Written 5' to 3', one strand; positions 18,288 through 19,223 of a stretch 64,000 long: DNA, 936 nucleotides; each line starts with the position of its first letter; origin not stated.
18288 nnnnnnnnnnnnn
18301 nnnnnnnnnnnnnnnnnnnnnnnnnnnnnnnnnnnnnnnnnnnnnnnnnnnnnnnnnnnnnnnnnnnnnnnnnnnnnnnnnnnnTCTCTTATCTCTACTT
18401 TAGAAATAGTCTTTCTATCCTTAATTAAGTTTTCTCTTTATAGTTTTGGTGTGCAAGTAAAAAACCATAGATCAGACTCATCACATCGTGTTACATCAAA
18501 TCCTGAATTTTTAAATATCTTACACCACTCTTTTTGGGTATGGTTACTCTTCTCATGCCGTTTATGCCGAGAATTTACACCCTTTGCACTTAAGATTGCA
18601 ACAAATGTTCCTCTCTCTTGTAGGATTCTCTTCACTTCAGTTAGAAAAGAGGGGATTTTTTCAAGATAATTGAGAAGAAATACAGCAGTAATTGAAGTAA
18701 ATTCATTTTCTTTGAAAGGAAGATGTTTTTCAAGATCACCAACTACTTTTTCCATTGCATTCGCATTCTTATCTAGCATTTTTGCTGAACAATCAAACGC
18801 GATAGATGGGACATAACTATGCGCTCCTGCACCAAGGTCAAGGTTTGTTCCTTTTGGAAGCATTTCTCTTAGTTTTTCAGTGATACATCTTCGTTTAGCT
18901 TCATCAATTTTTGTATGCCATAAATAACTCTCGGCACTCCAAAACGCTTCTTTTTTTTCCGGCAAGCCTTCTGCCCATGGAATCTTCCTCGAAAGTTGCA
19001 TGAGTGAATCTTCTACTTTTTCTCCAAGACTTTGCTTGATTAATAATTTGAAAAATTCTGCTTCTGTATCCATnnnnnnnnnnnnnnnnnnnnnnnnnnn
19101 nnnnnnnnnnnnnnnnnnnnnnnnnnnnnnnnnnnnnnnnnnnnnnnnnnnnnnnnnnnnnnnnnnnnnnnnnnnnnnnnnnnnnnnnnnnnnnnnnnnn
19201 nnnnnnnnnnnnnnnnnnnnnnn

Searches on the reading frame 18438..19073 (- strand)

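Call 80: search_protein_families(library=pfam, proteins=[window:18438-19073:-], max_evalue=0.001)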
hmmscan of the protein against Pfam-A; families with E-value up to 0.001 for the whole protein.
window:18438-19073:- (211 aa): 3 families
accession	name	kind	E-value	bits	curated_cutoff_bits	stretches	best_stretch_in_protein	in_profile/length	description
PF08241.18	Methyltransf_11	-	9.2e-10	39.5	21.2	1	90-158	13-94/95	Methyltransferase domain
PF13649.12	Methyltransf_25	-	8e-06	26.9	27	1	91-155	25-97/97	Methyltransferase domain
PF13489.12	Methyltransf_23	-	0.00071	19.8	27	0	67-194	12-161/164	Methyltransferase domain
